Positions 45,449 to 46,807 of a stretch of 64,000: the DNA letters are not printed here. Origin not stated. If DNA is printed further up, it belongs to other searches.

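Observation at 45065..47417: ThiS-like GG protein divergent from a LarE-like PP-loop enzyme and a ThiF-like E1: a protein-thiocarboxylate sulfur relay with no obvious target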

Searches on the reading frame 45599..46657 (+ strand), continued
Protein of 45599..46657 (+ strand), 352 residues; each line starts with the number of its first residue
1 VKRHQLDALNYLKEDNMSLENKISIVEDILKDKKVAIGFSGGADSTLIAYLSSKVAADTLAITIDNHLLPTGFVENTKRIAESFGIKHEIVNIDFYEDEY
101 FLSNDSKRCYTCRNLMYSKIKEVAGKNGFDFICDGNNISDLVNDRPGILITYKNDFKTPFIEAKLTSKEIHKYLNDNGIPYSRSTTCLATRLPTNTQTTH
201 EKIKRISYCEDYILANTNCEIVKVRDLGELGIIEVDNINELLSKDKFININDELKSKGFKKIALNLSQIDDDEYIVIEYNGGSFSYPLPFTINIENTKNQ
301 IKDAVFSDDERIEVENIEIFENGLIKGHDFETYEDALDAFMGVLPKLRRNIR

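Call 45: list_cluster_members(proteins=[P0123, P0126, P0127, P0128, P0129, P0130, P0131, P0134, P0135, P0143])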
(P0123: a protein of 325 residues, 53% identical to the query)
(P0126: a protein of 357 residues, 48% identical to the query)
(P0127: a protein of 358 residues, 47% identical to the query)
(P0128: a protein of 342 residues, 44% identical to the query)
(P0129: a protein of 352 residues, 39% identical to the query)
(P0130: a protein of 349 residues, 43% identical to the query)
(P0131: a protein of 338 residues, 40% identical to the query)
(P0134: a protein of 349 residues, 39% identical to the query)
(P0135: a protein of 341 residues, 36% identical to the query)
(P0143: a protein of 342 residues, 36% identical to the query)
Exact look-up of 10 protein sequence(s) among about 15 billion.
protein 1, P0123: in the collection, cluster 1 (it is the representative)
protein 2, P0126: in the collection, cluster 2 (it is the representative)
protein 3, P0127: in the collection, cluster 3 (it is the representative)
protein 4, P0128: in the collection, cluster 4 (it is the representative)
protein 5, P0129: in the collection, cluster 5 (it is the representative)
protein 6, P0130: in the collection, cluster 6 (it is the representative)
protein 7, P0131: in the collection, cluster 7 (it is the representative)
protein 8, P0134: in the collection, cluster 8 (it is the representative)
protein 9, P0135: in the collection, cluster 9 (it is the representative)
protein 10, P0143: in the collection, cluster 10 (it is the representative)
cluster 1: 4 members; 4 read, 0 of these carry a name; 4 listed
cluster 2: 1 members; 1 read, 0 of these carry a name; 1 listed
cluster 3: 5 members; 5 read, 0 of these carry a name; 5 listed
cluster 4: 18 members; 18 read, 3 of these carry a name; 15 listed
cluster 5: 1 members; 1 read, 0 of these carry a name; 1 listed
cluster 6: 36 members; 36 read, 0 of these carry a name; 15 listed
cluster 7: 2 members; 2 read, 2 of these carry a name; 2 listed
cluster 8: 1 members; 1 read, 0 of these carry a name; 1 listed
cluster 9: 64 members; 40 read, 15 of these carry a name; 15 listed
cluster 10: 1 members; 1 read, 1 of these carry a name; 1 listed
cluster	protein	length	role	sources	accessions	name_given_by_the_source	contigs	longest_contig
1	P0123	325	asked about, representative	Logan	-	-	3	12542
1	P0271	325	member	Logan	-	-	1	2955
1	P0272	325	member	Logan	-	-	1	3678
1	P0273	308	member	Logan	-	-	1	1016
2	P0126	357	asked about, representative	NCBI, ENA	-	-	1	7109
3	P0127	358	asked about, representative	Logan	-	-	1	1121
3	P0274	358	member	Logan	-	-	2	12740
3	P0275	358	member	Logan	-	-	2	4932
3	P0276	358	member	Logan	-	-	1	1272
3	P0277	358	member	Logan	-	-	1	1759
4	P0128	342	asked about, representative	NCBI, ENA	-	-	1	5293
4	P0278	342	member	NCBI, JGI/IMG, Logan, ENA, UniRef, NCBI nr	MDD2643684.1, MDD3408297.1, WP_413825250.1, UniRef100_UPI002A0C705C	MAG: ATP-binding protein [Methanobacteriaceae archaeon] | uncharacterized protein | hypothetical protein n=1 Tax=unclassified Methanobrevibacter TaxID=2638681 ...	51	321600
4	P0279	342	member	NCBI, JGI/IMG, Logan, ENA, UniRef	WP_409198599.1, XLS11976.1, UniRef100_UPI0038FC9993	phosphoadenosine phosphosulfate reductase family protein [Methanobrevibacter acididurans] | ATP-binding protein n=1 Tax=Methanobrevibacter acididurans TaxID=120963 ...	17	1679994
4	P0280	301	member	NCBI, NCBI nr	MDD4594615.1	MAG: hypothetical protein PHY33_05840, partial [Methanobacteriaceae archaeon] | hypothetical protein [Methanobacteriaceae archaeon]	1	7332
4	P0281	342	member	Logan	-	-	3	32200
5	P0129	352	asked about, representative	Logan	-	-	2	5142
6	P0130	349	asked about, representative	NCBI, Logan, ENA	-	-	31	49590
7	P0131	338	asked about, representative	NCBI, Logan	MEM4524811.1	MAG: ATP-dependent sacrificial sulfur transferase LarE [Methanothermobacter sp.]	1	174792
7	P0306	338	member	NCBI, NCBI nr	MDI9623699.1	MAG: ATP-dependent sacrificial sulfur transferase LarE [Methanothermobacter sp.] | ATP-dependent sacrificial sulfur transferase LarE [Methanothermobacter sp.]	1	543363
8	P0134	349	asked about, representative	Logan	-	-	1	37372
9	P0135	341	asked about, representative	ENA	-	-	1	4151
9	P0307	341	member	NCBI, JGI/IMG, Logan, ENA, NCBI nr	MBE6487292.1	MAG: ATP-dependent sacrificial sulfur transferase LarE [Methanosphaera stadtmanae] | uncharacterized protein | ATP-dependent sacrificial sulfur transferase LarE [Methanosphaera stadtmanae]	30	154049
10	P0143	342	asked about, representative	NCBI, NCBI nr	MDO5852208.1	MAG: ATP-dependent sacrificial sulfur transferase LarE [Methanobacteriaceae archaeon] | ATP-dependent sacrificial sulfur transferase LarE [Methanobacteriaceae archaeon]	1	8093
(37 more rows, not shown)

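Call 46: find_encoding_contigs(protein=P0307, flank=8000, max_places=2)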
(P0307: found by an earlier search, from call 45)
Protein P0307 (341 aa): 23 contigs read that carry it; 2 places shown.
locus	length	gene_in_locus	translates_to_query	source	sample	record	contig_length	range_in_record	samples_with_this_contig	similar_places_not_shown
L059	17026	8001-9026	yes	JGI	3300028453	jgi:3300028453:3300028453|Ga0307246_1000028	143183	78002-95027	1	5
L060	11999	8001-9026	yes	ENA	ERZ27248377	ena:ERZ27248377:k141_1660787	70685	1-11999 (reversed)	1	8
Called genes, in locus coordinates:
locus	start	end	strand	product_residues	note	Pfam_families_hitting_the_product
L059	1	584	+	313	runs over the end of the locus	PF01073:3Beta_HSD, PF01370:Epimerase, PF02719:Polysacc_synt_2, PF04321:RmlD_sub_bind, PF13460:NAD_binding_10 (weak), PF16363:GDP_Man_Dehyd, PF07993:NAD_binding_4 (weak)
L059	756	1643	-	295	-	PF01680:SOR_SNZ, PF05690:ThiG (weak)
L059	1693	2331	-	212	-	PF01174:SNO, PF00117:GATase (weak)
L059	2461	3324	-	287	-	PF04055:Radical_SAM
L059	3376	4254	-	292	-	PF00142:Fer4_NifH, PF01656:CbiA, PF10609:ParA (weak), PF13614:AAA_31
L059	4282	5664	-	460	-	PF00148:Oxidored_nitro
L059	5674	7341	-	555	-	PF00148:Oxidored_nitro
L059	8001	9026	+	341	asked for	PF24167:DUF7411 (faint)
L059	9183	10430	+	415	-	PF01837:HcyBio, PF13187:Fer4_9 (faint), PF12837:Fer4_6 (faint), PF25160:LdpA_Fe-S-bd (weak)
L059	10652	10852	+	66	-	PF02597:ThiS, PF21965:SAMP2 (weak)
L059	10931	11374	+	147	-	PF00375:SDF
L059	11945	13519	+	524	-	PF13655:RVT_N, PF00078:RVT_1, PF08388:GIIM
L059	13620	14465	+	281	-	PF00375:SDF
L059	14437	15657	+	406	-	PF22025:ThiI_fer, PF02926:THUMP, PF02568:ThiI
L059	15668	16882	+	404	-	PF00732:GMC_oxred_N, PF00890:FAD_binding_2 (weak), PF01134:GIDA (faint), PF01266:DAO (faint), PF01946:Thi4 (weak), PF00037:Fer4 (weak), PF12837:Fer4_6 (weak), PF05199:GMC_oxred_C, +4 more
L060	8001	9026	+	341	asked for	PF24167:DUF7411 (faint)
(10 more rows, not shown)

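Call 47: find_encoding_contigs(protein=P0306, flank=8000, max_places=2)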
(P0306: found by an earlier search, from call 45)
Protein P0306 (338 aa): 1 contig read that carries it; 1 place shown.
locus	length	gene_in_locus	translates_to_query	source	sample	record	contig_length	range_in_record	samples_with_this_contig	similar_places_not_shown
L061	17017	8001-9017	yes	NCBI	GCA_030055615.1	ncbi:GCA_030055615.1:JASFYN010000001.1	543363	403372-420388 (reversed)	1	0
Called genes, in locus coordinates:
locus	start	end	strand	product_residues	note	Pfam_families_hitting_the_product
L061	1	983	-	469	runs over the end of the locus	PF00171:Aldedh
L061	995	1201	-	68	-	PF04021:Class_IIIsignal (weak)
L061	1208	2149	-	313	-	PF00482:T2SSF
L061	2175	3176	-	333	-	PF01321:Creatinase_N, PF00557:Peptidase_M24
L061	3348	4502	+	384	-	PF00465:Fe-ADH, PF13685:Fe-ADH_2, PF25137:ADH_Fe_C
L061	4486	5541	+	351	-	PF13426:PAS_9, PF07536:HWE_HK (weak), PF07568:HisKA_2, PF13581:HATPase_c_2 (weak), PF02518:HATPase_c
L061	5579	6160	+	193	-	PF02163:Peptidase_M50 (faint)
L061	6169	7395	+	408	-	PF02624:YcaO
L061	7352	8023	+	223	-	PF07812:TfuA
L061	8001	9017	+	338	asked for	PF01171:ATP_bind_3 (faint), PF01507:PAPS_reduct (weak), PF06508:QueC (weak), PF24167:DUF7411 (weak)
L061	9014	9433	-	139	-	-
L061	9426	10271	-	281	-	PF00571:CBS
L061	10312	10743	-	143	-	PF00582:Usp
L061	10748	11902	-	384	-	PF01979:Amidohydro_1, PF07969:Amidohydro_3 (weak)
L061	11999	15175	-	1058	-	PF25596:CPSase_L_D1, PF02786:CPSase_L_D2, PF07478:Dala_Dala_lig_C, PF02787:CPSase_L_D3, PF25596:CPSase_L_D1, PF02786:CPSase_L_D2, PF02222:ATP-grasp, PF02142:MGS, +8 more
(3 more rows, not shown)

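Call 49: find_encoding_contigs(protein=P0279, flank=10000, max_places=2)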
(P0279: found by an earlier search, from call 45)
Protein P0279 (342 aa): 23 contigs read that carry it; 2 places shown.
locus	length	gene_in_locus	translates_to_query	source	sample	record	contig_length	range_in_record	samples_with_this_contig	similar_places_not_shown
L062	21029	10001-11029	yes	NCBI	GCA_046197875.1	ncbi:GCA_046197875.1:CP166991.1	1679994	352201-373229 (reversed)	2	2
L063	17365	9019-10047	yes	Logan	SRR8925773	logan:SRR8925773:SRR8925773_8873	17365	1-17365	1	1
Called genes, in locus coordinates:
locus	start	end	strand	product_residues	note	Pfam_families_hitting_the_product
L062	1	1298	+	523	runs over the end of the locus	PF00389:2-Hacid_dh, PF02826:2-Hacid_dh_C, PF19304:PGDH_inter, PF01842:ACT (weak)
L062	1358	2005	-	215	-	PF14464:Prok-JAB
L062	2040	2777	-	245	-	PF04446:Thg1, PF14413:Thg1C (weak)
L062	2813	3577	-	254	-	PF01113:DapB_N (faint), PF01408:GFO_IDH_MocA, PF03447:NAD_binding_3, PF03807:F420_oxidored (weak), PF01958:Asp_DH_C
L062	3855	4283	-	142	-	PF05239:PRC (weak)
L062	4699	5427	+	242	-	PF18489:Alpha_Helical, PF01588:tRNA_bind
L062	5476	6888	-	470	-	PF00171:Aldedh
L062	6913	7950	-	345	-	PF01321:Creatinase_N, PF00557:Peptidase_M24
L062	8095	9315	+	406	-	PF02624:YcaO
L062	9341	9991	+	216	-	PF07812:TfuA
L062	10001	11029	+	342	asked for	PF01171:ATP_bind_3 (weak), PF01507:PAPS_reduct (faint)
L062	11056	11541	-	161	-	-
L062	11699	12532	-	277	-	PF00571:CBS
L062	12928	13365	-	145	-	PF00582:Usp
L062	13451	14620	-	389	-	PF01979:Amidohydro_1, PF07969:Amidohydro_3 (faint)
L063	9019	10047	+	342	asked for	PF01171:ATP_bind_3 (weak), PF01507:PAPS_reduct (faint)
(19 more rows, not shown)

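Call 50: find_homologous_proteins(query=L046:9351-10004:+)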
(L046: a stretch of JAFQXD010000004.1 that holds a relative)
Query L046:9351-10004:+ (217 aa): 5689 proteins with E <= 0.001 among 6078 candidates; the best 120 are listed.
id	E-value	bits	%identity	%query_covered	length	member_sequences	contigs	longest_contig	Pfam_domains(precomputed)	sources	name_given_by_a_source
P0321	3.4e-126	436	94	100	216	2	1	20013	PF07812.19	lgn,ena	-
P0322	3.6e-118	410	87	100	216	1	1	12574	PF07812.19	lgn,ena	-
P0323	2.7e-117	407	87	100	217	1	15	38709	PF07812.19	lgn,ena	-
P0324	2.8e-117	407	88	100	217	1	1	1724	PF07812.19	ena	-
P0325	6.4e-117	406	87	100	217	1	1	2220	PF07812.19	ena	-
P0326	7.3e-117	406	87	100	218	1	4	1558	PF07812.19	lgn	-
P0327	9.0e-117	406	87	100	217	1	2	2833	PF07812.19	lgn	-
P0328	2.2e-116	404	87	100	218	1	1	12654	PF07812.19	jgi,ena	-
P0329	3.4e-116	404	88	100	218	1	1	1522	PF07812.19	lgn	-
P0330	3.6e-116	404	87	100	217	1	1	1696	PF07812.19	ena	-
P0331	1.1e-115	402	87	100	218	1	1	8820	PF07812.19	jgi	jgi:hypothetical protein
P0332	4.3e-115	400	86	100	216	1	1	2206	PF07812.19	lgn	-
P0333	5.7e-115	400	86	100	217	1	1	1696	PF07812.19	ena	-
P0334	9.4e-115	399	87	99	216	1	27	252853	PF07812.19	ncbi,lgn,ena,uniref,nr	ncbi:TfuA-related McrA-glycine thioamidation protein [Methanobrevibacter sp.]|uniref:TfuA-related Mc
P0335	1.1e-114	399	85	100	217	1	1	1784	PF07812.19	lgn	-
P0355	3.8e-112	391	85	99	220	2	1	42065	PF07812.19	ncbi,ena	-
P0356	4.1e-112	390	84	100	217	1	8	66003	PF07812.19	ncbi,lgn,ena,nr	ncbi:MAG: TfuA-related McrA-glycine thioamidation protein [Methanobrevibacter sp.]|nr:TfuA-related M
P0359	5.1e-112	390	84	100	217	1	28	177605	PF07812.19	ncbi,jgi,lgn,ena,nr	ncbi:MAG: TfuA-related McrA-glycine thioamidation protein [Methanobrevibacter sp.]|nr:TfuA-related M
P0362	5.5e-112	390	82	100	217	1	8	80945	PF07812.19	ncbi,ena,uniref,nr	ncbi:TfuA-related McrA-glycine thioamidation protein [Methanobrevibacter sp.]|uniref:TfuA-related Mc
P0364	9.5e-112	389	84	100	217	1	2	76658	PF07812.19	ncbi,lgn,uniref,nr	ncbi:MAG: TfuA-related McrA-glycine thioamidation protein [Methanobrevibacter sp.]|uniref:TfuA-relat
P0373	1.7e-111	388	85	100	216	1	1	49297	PF07812.19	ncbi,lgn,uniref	ncbi:TfuA-related McrA-glycine thioamidation protein [Methanobrevibacter sp.]|uniref:TfuA-related Mc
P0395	1.0e-110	386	83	100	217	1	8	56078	PF07812.19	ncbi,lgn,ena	-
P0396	1.1e-110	386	83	100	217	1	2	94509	PF07812.19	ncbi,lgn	-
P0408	4.4e-110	384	82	100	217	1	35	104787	PF07812.19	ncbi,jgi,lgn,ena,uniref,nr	ncbi:MAG: TfuA-related McrA-glycine thioamidation protein [Methanobrevibacter sp.]|jgi:hypothetical 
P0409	6.1e-110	383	82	100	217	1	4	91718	PF07812.19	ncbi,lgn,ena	-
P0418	1.3e-109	382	82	100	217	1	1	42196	PF07812.19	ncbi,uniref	ncbi:TfuA-related McrA-glycine thioamidation protein [Methanobrevibacter sp.]|uniref:TfuA-related Mc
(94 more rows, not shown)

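Call 51: find_encoding_contigs(protein=P0334, flank=4000, max_places=6)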
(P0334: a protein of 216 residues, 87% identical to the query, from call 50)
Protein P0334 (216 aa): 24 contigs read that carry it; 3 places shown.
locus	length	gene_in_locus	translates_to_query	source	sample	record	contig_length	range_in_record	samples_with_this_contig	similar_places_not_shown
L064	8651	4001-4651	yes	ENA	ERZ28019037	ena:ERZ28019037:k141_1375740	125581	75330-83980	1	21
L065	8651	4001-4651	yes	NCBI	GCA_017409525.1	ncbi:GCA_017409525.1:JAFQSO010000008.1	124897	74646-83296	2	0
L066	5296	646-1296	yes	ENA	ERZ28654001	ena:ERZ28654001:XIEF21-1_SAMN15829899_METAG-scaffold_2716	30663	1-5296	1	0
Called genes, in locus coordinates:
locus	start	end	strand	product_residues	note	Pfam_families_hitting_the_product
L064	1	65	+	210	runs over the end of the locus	PF22624:AASDHPPT_N (weak), PF01648:ACPS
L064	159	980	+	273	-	PF20990:DUF2207_C (faint)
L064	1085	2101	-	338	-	PF01321:Creatinase_N, PF16189:Creatinase_N_2 (weak), PF00557:Peptidase_M24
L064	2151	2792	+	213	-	PF02163:Peptidase_M50 (faint)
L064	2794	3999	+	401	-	PF02624:YcaO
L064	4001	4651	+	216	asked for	PF07812:TfuA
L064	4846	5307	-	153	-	-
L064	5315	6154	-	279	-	PF00571:CBS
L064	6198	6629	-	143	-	PF00582:Usp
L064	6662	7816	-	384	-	PF01979:Amidohydro_1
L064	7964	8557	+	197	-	-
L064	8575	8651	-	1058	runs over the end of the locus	PF25596:CPSase_L_D1, PF02786:CPSase_L_D2, PF07478:Dala_Dala_lig_C (weak), PF02787:CPSase_L_D3, PF25596:CPSase_L_D1, PF02786:CPSase_L_D2, PF07478:Dala_Dala_lig_C, PF02142:MGS, +4 more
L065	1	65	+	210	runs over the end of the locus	PF22624:AASDHPPT_N (weak), PF01648:ACPS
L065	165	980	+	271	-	PF20990:DUF2207_C (faint)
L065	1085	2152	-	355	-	PF16189:Creatinase_N_2 (weak), PF01321:Creatinase_N, PF00557:Peptidase_M24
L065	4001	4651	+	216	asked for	PF07812:TfuA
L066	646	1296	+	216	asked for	PF07812:TfuA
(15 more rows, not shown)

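Call 52: find_encoding_contigs(protein=P0359, flank=4000, max_places=6)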
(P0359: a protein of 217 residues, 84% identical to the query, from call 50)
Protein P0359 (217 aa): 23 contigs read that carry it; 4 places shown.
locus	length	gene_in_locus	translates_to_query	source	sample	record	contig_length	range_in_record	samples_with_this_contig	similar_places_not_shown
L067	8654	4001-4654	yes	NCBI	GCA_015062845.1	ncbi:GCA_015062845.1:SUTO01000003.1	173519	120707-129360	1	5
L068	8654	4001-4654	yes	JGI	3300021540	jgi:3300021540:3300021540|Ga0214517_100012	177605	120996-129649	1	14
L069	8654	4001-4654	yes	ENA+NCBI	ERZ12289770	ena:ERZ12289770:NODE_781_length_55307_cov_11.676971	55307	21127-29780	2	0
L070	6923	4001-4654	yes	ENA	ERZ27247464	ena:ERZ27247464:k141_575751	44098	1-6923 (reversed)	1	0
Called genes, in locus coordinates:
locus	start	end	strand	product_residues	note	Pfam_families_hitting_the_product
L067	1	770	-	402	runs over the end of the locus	PF12323:HTH_OrfB_IS605, PF01385:OrfB_IS605, PF07282:Cas12f1-like_TNB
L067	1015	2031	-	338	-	PF01321:Creatinase_N, PF00557:Peptidase_M24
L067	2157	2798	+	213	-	PF02163:Peptidase_M50 (faint)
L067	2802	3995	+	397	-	PF02624:YcaO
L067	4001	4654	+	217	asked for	PF07812:TfuA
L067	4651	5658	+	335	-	PF02540:NAD_synthase (weak), PF01171:ATP_bind_3 (weak), PF06508:QueC (faint)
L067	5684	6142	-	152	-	-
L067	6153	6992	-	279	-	PF00571:CBS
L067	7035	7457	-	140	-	PF00582:Usp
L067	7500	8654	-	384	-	PF01979:Amidohydro_1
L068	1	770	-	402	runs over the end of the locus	PF12323:HTH_OrfB_IS605, PF01385:OrfB_IS605, PF07282:Cas12f1-like_TNB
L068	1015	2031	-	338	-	PF01321:Creatinase_N, PF00557:Peptidase_M24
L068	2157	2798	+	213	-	PF02163:Peptidase_M50 (faint)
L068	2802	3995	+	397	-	PF02624:YcaO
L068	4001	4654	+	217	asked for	PF07812:TfuA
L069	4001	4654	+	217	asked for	PF07812:TfuA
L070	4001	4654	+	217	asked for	PF07812:TfuA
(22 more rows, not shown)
